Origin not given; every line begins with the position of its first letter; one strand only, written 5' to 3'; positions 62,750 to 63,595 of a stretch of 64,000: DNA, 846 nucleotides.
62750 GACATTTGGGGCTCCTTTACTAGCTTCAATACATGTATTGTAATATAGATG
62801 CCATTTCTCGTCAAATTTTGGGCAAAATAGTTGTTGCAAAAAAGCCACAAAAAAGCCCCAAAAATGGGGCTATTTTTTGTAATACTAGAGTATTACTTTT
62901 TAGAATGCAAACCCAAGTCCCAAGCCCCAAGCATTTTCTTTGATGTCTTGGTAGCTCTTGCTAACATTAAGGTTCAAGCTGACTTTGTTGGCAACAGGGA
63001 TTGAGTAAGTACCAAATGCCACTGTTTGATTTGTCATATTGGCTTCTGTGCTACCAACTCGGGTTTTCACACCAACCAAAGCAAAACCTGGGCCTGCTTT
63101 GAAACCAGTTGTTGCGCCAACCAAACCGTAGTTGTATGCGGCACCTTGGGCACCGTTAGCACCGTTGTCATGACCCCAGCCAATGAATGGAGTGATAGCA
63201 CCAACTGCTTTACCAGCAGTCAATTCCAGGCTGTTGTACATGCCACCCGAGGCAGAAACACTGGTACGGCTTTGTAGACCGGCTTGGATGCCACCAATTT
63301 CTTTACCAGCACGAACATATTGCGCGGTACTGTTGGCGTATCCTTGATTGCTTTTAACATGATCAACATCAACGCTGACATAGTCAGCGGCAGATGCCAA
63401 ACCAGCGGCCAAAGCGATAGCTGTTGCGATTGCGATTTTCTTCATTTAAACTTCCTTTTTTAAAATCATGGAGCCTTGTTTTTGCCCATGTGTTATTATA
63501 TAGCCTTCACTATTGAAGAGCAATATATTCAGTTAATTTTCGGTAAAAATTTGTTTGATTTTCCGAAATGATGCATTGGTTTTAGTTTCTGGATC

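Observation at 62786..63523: Lom/OmpX-like outer-membrane beta-barrel as an autonomous moron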

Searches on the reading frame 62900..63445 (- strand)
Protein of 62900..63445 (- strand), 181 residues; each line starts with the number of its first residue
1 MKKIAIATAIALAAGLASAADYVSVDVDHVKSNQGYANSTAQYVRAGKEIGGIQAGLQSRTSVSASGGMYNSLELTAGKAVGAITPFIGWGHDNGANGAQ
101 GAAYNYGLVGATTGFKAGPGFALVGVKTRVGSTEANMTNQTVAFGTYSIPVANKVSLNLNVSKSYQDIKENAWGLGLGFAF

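Call 3: search_protein_families(library=pfam, proteins=[window:62900-63445:-], max_evalue=10)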
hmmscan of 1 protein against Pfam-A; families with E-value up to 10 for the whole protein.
window:62900-63445:- (181 aa): 2 families
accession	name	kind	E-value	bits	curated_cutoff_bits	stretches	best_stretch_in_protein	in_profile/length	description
PF00984.24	UDPG_MGDP_dh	-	0.11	13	25.4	1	4-52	12-61/94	UDP-glucose/GDP-mannose dehydrogenase family, central domain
PF24653.1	Phage_OMP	-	1.9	9.2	27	1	2-70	3-73/122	Cyanophage outer membrane protein like beta barrel domain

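Call 4: search_protein_families(library=phrogs, proteins=[window:62900-63445:-], max_evalue=0.1)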
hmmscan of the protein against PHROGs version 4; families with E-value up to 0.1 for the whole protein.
window:62900-63445:- (181 aa): 1 family
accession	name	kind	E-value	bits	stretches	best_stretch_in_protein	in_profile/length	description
phrog_29151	-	unknown function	0.069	13.9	0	108-164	7-61/108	-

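Call 10: search_dna_similar(query=window:62900-63445:-, collection=phages, mode=protein, max_rows=30, max_evalue=0.01)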
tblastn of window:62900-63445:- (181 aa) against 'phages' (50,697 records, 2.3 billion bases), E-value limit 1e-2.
No match.

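Call 12: find_homologous_proteins(query=window:62900-63445:-, max_evalue=0.001)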
Query window:62900-63445:- (181 aa): 1015 proteins with E <= 0.001 among 2210 candidates; the best 120 are listed.
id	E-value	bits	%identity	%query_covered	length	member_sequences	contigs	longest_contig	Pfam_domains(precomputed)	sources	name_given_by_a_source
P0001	1.9e-108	378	100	100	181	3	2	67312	-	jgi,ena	-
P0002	3.8e-95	334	87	100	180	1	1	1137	-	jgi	-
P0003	8.0e-95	333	87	100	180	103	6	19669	-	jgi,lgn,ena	jgi:hypothetical protein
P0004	9.1e-94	330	87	100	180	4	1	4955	-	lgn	-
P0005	1.3e-93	329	86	100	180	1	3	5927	-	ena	-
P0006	8.8e-93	327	85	100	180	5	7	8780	-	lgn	-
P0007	2.7e-91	322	84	100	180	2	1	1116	-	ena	-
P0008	3.5e-91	321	83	100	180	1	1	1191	-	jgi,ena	jgi:hypothetical protein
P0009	4.1e-91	321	85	100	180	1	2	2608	-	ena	-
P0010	1.4e-90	320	84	100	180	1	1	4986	-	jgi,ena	-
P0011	1.6e-87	310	81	100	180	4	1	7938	-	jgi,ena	jgi:hypothetical protein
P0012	1.9e-86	306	81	100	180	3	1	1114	-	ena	-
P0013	2.0e-86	306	82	100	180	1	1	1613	-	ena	-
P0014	3.5e-84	299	78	100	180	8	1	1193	-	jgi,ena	jgi:hypothetical protein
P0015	2.9e-83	296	78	100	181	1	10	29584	-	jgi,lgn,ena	jgi:hypothetical protein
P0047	7.0e-68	246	67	100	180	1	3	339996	-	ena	-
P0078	1.6e-65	238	66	100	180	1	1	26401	-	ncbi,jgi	jgi:hypothetical protein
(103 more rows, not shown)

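Call 13: search_solved_structures(query=window:62900-63445:-, max_evalue=10)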
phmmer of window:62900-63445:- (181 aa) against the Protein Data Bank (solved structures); distinct sequences matched with E-value up to 10: 2.
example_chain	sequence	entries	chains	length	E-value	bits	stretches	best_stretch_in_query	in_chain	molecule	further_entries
9orn_A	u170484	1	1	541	0.34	14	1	118-180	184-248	Putative flavin-binding monooxygenase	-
7v51_A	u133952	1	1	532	1.6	11.8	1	118-180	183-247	Putative flavin-binding monooxygenase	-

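Call 14: search_protein_families(library=ncbifam, proteins=[window:62900-63445:-], max_evalue=10)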
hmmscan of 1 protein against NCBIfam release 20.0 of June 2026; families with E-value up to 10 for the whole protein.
window:62900-63445:- (181 aa): 0 families

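Call 17: find_encoding_contigs(protein=P0047, flank=8000, max_places=3)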
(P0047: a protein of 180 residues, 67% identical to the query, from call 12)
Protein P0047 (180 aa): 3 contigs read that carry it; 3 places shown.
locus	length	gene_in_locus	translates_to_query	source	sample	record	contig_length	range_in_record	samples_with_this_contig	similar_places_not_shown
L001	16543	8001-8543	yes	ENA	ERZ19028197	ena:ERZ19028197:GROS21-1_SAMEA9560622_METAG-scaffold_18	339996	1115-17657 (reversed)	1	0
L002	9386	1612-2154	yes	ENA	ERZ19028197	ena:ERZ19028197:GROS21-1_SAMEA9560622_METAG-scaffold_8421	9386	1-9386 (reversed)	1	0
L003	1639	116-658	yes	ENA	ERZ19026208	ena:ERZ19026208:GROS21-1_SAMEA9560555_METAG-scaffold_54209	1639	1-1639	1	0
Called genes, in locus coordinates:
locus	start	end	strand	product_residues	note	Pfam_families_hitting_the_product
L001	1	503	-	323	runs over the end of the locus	PF02801:Ketoacyl-synt_C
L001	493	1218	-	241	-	-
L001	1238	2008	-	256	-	PF05118:Asp_Arg_Hydrox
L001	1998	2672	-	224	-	-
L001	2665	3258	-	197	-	-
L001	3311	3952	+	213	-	-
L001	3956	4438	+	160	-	-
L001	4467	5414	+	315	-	PF02668:TauD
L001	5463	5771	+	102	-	-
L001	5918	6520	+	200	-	PF00149:Metallophos (weak), PF12850:Metallophos_2 (weak)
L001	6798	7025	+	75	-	PF01192:RNA_pol_Rpb6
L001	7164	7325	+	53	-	-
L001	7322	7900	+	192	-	PF13640:2OG-FeII_Oxy_3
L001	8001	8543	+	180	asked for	-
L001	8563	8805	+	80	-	-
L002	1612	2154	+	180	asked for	-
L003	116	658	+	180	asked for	-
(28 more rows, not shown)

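Call 18: find_encoding_contigs(protein=P0078, flank=8000, max_places=3)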
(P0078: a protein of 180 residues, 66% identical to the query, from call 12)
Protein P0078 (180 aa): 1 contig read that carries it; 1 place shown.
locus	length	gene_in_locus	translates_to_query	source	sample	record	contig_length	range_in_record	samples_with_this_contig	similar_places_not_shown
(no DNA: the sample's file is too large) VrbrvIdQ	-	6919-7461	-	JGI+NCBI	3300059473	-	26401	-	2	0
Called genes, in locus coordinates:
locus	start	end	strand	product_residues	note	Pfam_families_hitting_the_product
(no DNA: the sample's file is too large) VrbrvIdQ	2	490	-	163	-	?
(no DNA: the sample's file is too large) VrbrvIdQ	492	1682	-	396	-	-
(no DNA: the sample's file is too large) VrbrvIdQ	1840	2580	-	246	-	PF05711:TylF, PF13578:Methyltransf_24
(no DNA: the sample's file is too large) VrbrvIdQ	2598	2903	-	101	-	-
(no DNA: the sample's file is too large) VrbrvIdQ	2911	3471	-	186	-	PF07486:Hydrolase_2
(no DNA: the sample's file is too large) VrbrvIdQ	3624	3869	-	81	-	-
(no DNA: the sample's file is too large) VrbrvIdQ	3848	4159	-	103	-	-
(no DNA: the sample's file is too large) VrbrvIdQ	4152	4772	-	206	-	PF04055:Radical_SAM (weak)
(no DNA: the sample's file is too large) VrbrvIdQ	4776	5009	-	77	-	-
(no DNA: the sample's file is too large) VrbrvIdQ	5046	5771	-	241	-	-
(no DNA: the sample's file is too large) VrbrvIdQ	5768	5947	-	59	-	-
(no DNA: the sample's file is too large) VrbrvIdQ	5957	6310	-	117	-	-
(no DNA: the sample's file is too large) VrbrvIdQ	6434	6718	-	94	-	PF14090:HTH_39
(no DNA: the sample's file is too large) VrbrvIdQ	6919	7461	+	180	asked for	-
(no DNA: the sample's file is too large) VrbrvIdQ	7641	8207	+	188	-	PF00578:AhpC-TSA, PF08534:Redoxin (weak)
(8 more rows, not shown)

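Call 19: find_related_loci(query=A1, collection=genome_contigs, flank=6000)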
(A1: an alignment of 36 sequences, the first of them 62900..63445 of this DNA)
Query A1 (181 aa) in genome_contigs; peptide patterns used: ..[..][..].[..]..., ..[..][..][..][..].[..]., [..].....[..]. (x = any residue, [..] = any of these).
253 stretches matched a pattern, but none encodes a relative of the query by tblastn (E <= 1e-3).

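Call 20: find_related_loci(query=A1, collection=viral_contigs, flank=6000)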
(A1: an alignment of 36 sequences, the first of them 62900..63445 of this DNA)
Query A1 (181 aa) in viral_contigs; peptide patterns used: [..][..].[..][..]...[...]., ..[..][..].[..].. (x = any residue, [..] = any of these).
123 stretches matched a pattern; 77 encode a relative of the query (tblastn E <= 1e-3); 77 distinct loci.
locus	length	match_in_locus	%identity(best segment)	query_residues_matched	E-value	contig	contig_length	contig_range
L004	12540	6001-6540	85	1-181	7e-99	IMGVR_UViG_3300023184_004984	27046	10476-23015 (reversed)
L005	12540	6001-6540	76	1-181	1e-88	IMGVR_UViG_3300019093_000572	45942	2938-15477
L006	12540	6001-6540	74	1-181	2e-83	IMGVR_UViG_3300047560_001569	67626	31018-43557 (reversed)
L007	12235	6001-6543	72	1-181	4e-81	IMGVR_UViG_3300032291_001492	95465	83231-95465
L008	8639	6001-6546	67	1-181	2e-73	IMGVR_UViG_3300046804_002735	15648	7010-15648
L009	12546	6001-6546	67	1-181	2e-73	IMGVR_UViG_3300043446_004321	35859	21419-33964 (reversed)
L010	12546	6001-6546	70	1-181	2e-72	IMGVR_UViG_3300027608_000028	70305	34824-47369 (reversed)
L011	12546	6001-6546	68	1-181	2e-72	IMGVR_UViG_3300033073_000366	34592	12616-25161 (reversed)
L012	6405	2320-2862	67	1-181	3e-72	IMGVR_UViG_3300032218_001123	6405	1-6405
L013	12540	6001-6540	64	1-181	3e-71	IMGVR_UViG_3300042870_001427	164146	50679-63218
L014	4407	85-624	64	1-181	2e-71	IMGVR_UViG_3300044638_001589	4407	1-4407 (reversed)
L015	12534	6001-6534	67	1-181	6e-71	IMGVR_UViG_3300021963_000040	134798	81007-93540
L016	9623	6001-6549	68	1-181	2e-70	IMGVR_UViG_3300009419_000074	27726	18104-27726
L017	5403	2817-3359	60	1-181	3e-70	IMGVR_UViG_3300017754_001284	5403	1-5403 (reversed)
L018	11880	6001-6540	64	1-181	2e-69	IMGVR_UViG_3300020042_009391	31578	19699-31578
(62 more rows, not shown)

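Call 21: predict_structure(alignment_id=A1)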
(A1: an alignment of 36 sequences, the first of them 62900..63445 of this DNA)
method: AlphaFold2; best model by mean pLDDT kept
length: 181 residues; sequences in the alignment: 36
mean_pLDDT: 90.4   pTM: 0.81
mean pLDDT of the five models: 90.4, 90.2, 90.0, 89.8, 89.5
residues with pLDDT >= 90: 141; 70-90: 22; 50-70: 15; < 50: 3
segments of 3 or more residues with pLDDT < 50: 1-3
pLDDT, mean of each block of 10 residues (from residue 1): 52 61 96 92 95 95 92 97 97 90 94 96 97 88 98 96 95 96 86
secondary structure, 60 per line:
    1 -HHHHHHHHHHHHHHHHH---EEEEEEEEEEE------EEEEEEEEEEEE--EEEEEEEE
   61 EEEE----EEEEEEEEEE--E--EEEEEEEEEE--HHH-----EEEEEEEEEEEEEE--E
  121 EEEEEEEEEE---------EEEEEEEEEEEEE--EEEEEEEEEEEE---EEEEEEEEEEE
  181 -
elements in order: H2-18 E22-32 E39-50 E53-64 E69-78 E84-93 E104-117 E120-130 E140-152 E155-166 E170-180

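Call 23: fold_search(model_id=the predicted structure, library=pdb)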
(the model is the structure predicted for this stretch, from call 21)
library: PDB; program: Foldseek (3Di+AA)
matches with E <= 10: 1068; with E <= 0.001: 31
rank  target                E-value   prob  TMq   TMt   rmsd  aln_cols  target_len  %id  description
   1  1p4t                  1.3e-06  1.00  0.47  0.53  12.5       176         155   14  Crystal structure of Neisserial surface protein A (NspA) (released 2003-07-22)
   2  7eqm_A                9.8e-06  1.00  0.39  0.24  10.2       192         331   13  Apo Truncated VhChiP (Delta 1-19) (released 2022-08-10)
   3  4e1t                  1.0e-05  1.00  0.41  0.33  11.4       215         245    7  X-ray crystal structure of the transmembrane beta-domain from invasin from Yersinia pseudotuberculosis (released 2012-06-13)
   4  5mdo_A                2.0e-05  1.00  0.40  0.24  10.3       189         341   12  Crystal structure of in vitro folded Chitoporin VhChip from Vibrio harveyi (crystal form I) (released 2017-12-20)
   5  2f1c                  3.1e-05  1.00  0.45  0.36   6.8       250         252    8  Crystal structure of the monomeric porin OmpG (released 2006-06-27)
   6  4e1s                  3.6e-05  1.00  0.41  0.33  10.7       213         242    9  X-ray crystal structure of the transmembrane beta-domain from intimin from EHEC strain O157:H7 (released 2012-06-13)
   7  1uyn                  4.3e-05  1.00  0.45  0.34   8.8       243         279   12  Translocator domain of autotransporter NalP from Neisseria meningitidis (released 2004-03-18)
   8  8uzl_B                6.8e-05  1.00  0.53  0.64   4.0       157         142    8  Designed Transmembrane beta-barrel- TMB10_163 (released 2024-07-17)
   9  2m06_MODEL_1_A        8.9e-05  1.00  0.44  0.52  12.7       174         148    8  NMR structure of OmpX in phopspholipid nanodiscs (released 2012-12-12)
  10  2vdf                  1.3e-04  1.00  0.48  0.41   7.6       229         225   13  Structure of the OpcA adhesion from Neisseria meningitidis determined by crystallization from the cubic mesophase (released 2007-10-23)
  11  8uzl_A                1.3e-04  1.00  0.50  0.60   4.8       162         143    9  Designed Transmembrane beta-barrel- TMB10_163 (released 2024-07-17)
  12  8uzl_C                1.4e-04  1.00  0.54  0.65   4.2       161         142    7  Designed Transmembrane beta-barrel- TMB10_163 (released 2024-07-17)
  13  5g26                  1.4e-04  1.00  0.42  0.34  10.4       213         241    9  Unveiling the Mechanism Behind the in-meso Crystallization of Membrane Proteins (released 2017-02-15)
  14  9oqa                  2.4e-04  1.00  0.46  0.17  11.3       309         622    9  Cryo-EM structure of AaaA, a Pseudomonas Aeruginosa autotransporter (released 2025-08-13)
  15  4rlc                  2.8e-04  1.00  0.37  0.47  13.9       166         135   11  Crystal structure of the N-terminal beta-barrel domain of Pseudomonas aeruginosa OprF (released 2015-04-22)
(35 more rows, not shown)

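Call 34: fold_search(model_id=the predicted structure, library=viral)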
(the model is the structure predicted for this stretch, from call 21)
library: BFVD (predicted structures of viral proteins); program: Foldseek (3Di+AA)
matches with E <= 10: 656; with E <= 0.001: 23
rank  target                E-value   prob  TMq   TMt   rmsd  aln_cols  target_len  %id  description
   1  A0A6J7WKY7            1.5e-19  1.00  0.91  0.91   2.2       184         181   58  Uncharacterized protein [uncultured Caudovirales phage]
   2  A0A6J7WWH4            1.4e-09  1.00  0.77  0.77   2.2       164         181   16  Uncharacterized protein [uncultured Caudovirales phage]
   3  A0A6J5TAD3            1.9e-09  1.00  0.75  0.73   3.9       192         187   22  Porin domain-containing protein [uncultured Caudovirales phage]
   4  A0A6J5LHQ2            2.8e-09  1.00  0.73  0.71   3.3       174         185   16  Uncharacterized protein [uncultured Caudovirales phage]
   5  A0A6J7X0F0            1.9e-08  1.00  0.72  0.62   5.5       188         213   19  Uncharacterized protein [uncultured Caudovirales phage]
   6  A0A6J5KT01            5.6e-07  1.00  0.70  0.69   4.2       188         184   15  Uncharacterized protein [uncultured Caudovirales phage]
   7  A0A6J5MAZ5            4.1e-05  1.00  0.44  0.44   9.7       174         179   16  COG3637 Opacity protein and related surface antigens [uncultured Caudovirales phage]
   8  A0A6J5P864            4.6e-05  1.00  0.43  0.48  12.5       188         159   16  Uncharacterized protein [uncultured Caudovirales phage]
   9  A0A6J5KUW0            6.3e-05  1.00  0.52  0.10  13.1       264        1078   10  Autotransporter beta-domain containing protein [uncultured Caudovirales phage]
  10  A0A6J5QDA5            1.2e-04  1.00  0.41  0.48   7.2       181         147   14  Outer membrane autotransporter barrel [uncultured Caudovirales phage]
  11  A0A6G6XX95            1.5e-04  1.00  0.41  0.43   6.7       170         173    9  (no name in the UniProt tables at hand)
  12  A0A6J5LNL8            1.8e-04  1.00  0.36  0.35  16.3       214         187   10  Outer membrane protein beta-barrel [uncultured Caudovirales phage]
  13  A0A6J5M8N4            1.9e-04  1.00  0.42  0.42  12.4       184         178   11  Outer membrane protein beta-barrel [uncultured Caudovirales phage]
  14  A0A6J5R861            2.7e-04  1.00  0.50  0.18   8.7       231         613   13  Autotransporter beta-domain containing protein [uncultured Caudovirales phage]
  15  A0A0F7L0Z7            3.2e-04  1.00  0.34  0.36  13.0       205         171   18  Uncharacterized protein [uncultured marine virus]
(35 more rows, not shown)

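Call 38: search_protein_representatives(alignment_id=A1)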
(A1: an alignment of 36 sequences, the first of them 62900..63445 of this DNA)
Query: 36 sequences, 181 profile positions. Proteins with E-value up to 0.001 (for the whole library): 64; up to 1e-10: 54; up to 1e-30: 24. The best 64 are listed.
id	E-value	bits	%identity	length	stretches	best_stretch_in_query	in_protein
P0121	5.1e-76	270.7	-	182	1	1-181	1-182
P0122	9.4e-73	260.0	-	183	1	1-181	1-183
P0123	7.6e-58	211.4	-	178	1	1-181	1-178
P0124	2.9e-57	209.6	-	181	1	1-180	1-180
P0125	3.3e-57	209.4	-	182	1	1-181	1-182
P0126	6.2e-57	208.5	-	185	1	1-181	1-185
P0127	6.8e-57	208.3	-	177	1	1-181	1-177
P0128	4.2e-51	189.5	-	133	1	1-119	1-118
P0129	6.6e-51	188.8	-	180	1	1-181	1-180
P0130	6.8e-46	172.5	-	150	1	1-137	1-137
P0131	7.5e-45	169.1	-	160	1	1-119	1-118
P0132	9.9e-42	158.9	-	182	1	1-181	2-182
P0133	2.6e-41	157.6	-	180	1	1-181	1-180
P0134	8.2e-41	155.9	-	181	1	1-179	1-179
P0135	1.4e-39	151.9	-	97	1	84-181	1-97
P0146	1.1e-28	116.5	-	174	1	1-181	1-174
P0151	1.7e-25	106.0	-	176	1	1-181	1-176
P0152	1.6e-24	102.8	-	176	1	1-181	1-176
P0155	8.3e-23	97.2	-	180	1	1-181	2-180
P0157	1.9e-21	92.8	-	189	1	1-181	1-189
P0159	4.2e-20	88.4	-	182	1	1-181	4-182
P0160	3.6e-19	85.4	-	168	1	3-181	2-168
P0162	4.1e-18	82.0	-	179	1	1-181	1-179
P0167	3.7e-14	69.0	-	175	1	1-181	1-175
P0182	1.2e-05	41.3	-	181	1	1-181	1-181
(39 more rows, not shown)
